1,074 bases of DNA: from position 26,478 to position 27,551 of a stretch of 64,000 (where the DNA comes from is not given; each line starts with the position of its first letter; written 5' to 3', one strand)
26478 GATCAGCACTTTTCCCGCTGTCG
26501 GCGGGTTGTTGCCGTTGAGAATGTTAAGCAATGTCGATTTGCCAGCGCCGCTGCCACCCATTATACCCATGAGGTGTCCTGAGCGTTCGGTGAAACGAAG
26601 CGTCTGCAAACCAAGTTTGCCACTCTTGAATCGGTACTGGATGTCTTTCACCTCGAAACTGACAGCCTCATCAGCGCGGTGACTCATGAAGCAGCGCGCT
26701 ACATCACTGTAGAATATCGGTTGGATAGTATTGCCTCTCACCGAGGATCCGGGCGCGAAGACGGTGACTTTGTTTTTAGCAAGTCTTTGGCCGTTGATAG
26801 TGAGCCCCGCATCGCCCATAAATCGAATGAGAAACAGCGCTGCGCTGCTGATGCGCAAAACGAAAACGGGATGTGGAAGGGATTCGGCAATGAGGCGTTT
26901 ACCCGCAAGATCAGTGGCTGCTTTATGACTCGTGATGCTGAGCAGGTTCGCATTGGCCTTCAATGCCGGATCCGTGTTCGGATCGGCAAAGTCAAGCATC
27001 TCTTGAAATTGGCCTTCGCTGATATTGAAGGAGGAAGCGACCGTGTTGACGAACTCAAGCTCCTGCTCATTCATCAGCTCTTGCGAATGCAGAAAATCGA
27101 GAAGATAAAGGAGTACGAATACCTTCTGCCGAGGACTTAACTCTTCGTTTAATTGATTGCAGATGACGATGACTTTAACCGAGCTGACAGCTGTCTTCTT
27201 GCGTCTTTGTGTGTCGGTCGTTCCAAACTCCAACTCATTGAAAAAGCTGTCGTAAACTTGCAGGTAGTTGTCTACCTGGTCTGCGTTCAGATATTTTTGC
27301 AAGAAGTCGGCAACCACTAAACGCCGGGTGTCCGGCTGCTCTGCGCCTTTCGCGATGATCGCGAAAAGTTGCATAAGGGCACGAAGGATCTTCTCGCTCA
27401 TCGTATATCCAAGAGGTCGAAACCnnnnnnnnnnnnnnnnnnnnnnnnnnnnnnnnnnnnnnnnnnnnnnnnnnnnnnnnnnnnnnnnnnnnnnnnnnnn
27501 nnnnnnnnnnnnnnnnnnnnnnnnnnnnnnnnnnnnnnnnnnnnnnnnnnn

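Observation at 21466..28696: Convergent gene pair/operon suggesting a phospho-Ser/Thr partner-switching-like module (7TM protein + TPR-PP2C vs SiaC-like DUF1987 + lipoprotein + FHA-ABC transporter)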

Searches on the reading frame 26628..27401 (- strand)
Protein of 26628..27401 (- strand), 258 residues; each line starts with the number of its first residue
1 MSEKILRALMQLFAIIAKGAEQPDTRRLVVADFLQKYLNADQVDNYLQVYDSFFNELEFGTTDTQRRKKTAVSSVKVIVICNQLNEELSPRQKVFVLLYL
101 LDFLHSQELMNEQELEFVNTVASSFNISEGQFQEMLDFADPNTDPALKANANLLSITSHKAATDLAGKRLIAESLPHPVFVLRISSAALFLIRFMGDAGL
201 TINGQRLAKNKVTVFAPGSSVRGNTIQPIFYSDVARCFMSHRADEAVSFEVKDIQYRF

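Call 6: search_protein_families(library=pfam, proteins=[window:26640-27401:-], max_evalue=10)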
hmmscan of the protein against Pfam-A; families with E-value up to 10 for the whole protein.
seq(254 aa): 2 families
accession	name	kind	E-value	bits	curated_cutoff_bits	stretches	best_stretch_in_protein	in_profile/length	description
PF05099.18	TerB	-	0.073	13.8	24.4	1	74-135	55-116/118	Tellurite resistance protein TerB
PF10004.14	DUF2247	-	0.073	13.2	25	1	45-129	38-117/158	Uncharacterized protein conserved in bacteria (DUF2247)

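Call 16: find_homologous_proteins(query=window:26628-27401:-)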
Query seq(258 aa) (258 aa): 34 proteins with E <= 0.001 among 719 candidates.
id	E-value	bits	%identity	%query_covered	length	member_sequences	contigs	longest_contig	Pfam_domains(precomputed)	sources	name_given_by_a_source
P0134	2.0e-79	284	86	62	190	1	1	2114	-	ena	-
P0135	1.0e-49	187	42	93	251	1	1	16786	PF05099.19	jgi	-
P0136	1.5e-45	174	42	84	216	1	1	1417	PF05099.19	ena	-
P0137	7.6e-45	171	39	100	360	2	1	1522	PF00005.34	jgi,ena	jgi:ABC-type multidrug transport system fused ATPase/permease subunit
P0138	1.1e-44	171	36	100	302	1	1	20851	-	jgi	jgi:hypothetical protein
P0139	4.3e-44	169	37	100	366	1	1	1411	PF05099.19,PF00005.34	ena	-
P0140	1.0e-42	164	35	100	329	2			PF00005.34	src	-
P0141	1.7e-41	160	35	100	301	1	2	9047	PF05099.19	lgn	-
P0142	1.3e-40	157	42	79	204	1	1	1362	PF05099.19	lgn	-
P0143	1.5e-39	154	35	100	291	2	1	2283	-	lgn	-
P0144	2.0e-37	147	34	100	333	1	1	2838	PF00005.34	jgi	jgi:ABC-type multidrug transport system fused ATPase/permease subunit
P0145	1.1e-35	141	35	100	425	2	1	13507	PF00005.34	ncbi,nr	ncbi:MAG TPA: ABC transporter, partial [Bacteroidales bacterium]|nr:ABC transporter [Bacteroidales b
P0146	2.2e-35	140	35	100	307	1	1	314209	PF00005.34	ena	-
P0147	3.6e-35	140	45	65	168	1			PF05099.19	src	-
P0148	8.6e-35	138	35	98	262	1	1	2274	-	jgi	-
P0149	3.6e-33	133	45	60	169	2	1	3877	PF05099.19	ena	-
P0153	3.2e-31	127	51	54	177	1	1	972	PF05099.19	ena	-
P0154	3.6e-31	126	48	57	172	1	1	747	PF05099.19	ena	-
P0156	6.0e-31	126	31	100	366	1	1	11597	PF05099.19,PF00005.34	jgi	-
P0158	5.6e-29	119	32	98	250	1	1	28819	PF05099.19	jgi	jgi:uncharacterized tellurite resistance protein B-like protein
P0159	9.2e-29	119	51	53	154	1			PF05099.19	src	-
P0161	1.3e-27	115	41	68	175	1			PF05099.19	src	-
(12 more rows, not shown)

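Call 20: find_related_loci(query=A1, collection=genome_contigs, flank=10000)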
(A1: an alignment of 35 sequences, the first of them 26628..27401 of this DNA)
Query A1 (258 aa) in genome_contigs; peptide patterns used: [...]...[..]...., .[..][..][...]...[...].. (x = any residue, [..] = any of these).
599 stretches matched a pattern (row limit reached: there are more); 563 encode a relative of the query (tblastn E <= 1e-3); the best 80 are kept; 80 distinct loci.
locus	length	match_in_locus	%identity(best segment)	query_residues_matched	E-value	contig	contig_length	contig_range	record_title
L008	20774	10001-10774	43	1-258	2e-70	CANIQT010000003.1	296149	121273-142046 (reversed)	MAG: Bacteroidetes bacterium isolate RH-15aug16-189 genome assembly, contig: RH-15aug16-C26, whole genome shotgun sequen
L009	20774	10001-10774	43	1-258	9e-67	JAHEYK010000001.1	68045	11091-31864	MAG: Bacteroidetes bacterium isolate nzgw126 NODE_480_length_68046_cov_8.830813, whole genome shotgun sequence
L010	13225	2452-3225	41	1-258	3e-65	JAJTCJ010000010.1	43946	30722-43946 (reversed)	MAG: Bacteroidetes bacterium isolate C_No_T20_B_bin.80 scaffold_555, whole genome shotgun sequence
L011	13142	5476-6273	40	1-258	5e-63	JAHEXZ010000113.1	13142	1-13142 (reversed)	MAG: Bacteroidetes bacterium isolate nzgw116 NODE_7026_length_13143_cov_5.048533, whole genome shotgun sequence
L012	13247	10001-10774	41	1-258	1e-61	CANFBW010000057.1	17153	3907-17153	MAG: Flavobacteriales bacterium isolate CH-Oct18-48 genome assembly, contig: CH-Oct18-C3895, whole genome shotgun sequen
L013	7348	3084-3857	41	1-258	2e-61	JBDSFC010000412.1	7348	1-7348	MAG: Bacteroidia bacterium isolate cluster1_bin.219 k127_8219021, whole genome shotgun sequence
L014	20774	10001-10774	40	1-258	2e-60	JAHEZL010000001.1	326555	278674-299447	MAG: Flavobacteriales bacterium isolate nzgw150 NODE_16_length_326556_cov_7.522652, whole genome shotgun sequence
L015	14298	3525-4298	40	1-258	2e-60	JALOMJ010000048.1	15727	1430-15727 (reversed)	MAG: Bacteroidia bacterium isolate Prado048 scaffold_3368, whole genome shotgun sequence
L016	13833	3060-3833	39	1-258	2e-59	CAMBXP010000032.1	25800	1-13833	MAG: Chryseobacterium gleum isolate LE-02apr19-18 genome assembly, contig: LE-02apr19-C2120, whole genome shotgun sequen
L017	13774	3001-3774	39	1-258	1e-59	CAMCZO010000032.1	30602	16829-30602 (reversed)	MAG: Chitinophaga pinensis isolate MsH-01oct19-162 genome assembly, contig: MsH-01oct19-C2551, whole genome shotgun sequ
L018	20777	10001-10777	40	1-258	4e-59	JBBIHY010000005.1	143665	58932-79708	MAG: Bacteroidota bacterium isolate RSS170216_bin_125 NODE_41_length_143665_cov_9.887118, whole genome shotgun sequence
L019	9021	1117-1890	39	1-258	4e-59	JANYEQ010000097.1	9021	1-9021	MAG: Bacteroidetes bacterium isolate 338R_metabinner_3 338R_k141_1458080, whole genome shotgun sequence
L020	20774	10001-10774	39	1-258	7e-59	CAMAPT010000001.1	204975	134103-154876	MAG: Chitinophaga pinensis isolate GE-03apr19-264 genome assembly, contig: GE-03apr19-C14, whole genome shotgun sequence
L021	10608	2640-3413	40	1-258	1e-58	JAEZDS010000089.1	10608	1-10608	MAG: Bacteroidetes bacterium isolate OH_CBrB_302 k127_3709039, whole genome shotgun sequence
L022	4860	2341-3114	39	1-258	8e-59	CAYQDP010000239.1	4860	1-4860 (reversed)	MAG TPA_asm: uncultured Flavobacteriaceae bacterium isolate binchicken_co197_250 genome assembly, contig: NODE_37279_len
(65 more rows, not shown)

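Call 27: predict_structure(alignment_id=A1)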
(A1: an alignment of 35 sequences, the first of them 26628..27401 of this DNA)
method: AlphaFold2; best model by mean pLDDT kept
length: 258 residues; sequences in the alignment: 35
mean_pLDDT: 85.0   pTM: 0.78
mean pLDDT of the five models: 85.0, 83.9, 83.9, 82.7, 81.1
residues with pLDDT >= 90: 136; 70-90: 89; 50-70: 25; < 50: 8
segments of 3 or more residues with pLDDT < 50: 67-69, 244-246
pLDDT, mean of each block of 10 residues (from residue 1): 87 84 84 89 94 82 50 76 90 91 83 89 93 93 84 89 68 93 94 93 93 94 94 91 55 76
secondary structure, 60 per line:
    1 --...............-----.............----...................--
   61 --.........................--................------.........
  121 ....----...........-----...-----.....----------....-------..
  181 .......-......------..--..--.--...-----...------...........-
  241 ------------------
elements in order: H3-17 H23-35 H40-58 H63-87 H90-105 H112-124 H129-139 E153-157 E168-171 E179-184 E189-194 E212-214 E220-222 H231-239

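Call 35: search_solved_structures(query=A2, max_evalue=10, show_alignments=3)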
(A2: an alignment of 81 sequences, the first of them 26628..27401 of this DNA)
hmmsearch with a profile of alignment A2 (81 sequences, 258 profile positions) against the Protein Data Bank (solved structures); distinct sequences matched with E-value up to 10: 1.
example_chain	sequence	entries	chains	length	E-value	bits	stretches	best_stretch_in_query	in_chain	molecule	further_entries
2wlc_A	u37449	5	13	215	0.94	12.3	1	122-230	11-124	POLYSIALIC ACID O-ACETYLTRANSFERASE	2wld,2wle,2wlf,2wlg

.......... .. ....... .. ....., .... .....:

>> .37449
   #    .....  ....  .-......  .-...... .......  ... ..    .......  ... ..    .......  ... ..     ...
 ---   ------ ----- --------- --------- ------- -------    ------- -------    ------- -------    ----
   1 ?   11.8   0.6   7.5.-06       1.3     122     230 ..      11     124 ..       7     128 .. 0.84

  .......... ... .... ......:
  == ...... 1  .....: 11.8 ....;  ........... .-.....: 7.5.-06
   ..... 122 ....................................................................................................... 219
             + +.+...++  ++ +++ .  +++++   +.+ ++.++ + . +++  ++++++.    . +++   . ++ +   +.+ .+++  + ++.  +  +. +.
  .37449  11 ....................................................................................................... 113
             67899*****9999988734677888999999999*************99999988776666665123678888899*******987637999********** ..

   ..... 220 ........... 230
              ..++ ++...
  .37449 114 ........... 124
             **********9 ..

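Call 39: search_protein_families(library=ncbifam, proteins=[L009:13059-14312:-, L014:8488-9480:+], max_evalue=0.01)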
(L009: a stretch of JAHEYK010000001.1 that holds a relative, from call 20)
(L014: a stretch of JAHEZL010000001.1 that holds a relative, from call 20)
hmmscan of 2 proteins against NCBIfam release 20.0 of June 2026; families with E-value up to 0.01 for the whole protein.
L009:13059-14312:- (417 aa): 8 families
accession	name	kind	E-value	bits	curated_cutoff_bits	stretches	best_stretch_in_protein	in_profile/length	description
NF038263.1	prot_phos_SiaA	equivalog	3.2e-56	191.2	700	1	107-417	362-657/658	biofilm regulation protein phosphatase SiaA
TIGR03319.1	RNase_Y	equivalog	0.0003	19.4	454.35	1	13-162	4-152/514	ribonuclease Y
NF037998.2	RND_1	equivalog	0.0037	15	400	1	33-176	615-751/1237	protein translocase SecDF, variant type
NF041751.2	sbcc_Staph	equivalog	0.0041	15.1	920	1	34-172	331-464/1007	exonuclease subunit SbcC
NF009344.0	PRK12705.1-1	equivalog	0.0043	15.7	831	1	40-164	73-201/572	hypothetical protein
NF045487.1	ASRP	equivalog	0.005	15.5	300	1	34-175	334-475/593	archaea-specific SMC-related protein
TIGR02169.1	SMC_prok_A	equivalog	0.0068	14.1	729.4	1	34-166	795-924/1165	chromosome segregation protein SMC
TIGR02168.1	SMC_prok_B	equivalog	0.0082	13.9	567.35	0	35-167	233-382/1181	chromosome segregation protein SMC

L014:8488-9480:+ (330 aa): 0 families

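Call 40: search_protein_families(library=pfam, proteins=[L009:13059-14312:-, L014:8488-9480:+], max_evalue=0.01)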
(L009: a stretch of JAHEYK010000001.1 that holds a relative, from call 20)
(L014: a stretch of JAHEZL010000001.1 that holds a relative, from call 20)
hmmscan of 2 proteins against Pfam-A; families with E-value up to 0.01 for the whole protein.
L009:13059-14312:- (417 aa): 1 family
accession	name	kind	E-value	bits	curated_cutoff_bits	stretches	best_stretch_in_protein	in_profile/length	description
PF07228.17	SpoIIE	-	3e-20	73.4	25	1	213-417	4-191/192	Stage II sporulation protein E (SpoIIE)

L014:8488-9480:+ (330 aa): 0 families

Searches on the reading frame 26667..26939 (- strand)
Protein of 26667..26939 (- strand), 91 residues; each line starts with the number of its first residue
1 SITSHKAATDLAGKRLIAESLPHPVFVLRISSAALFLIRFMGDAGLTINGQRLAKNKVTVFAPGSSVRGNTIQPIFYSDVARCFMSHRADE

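Call 6: search_protein_families(library=pfam, proteins=[window:26667-26939:-], max_evalue=10)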
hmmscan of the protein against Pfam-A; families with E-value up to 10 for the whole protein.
seq(91 aa): 0 families
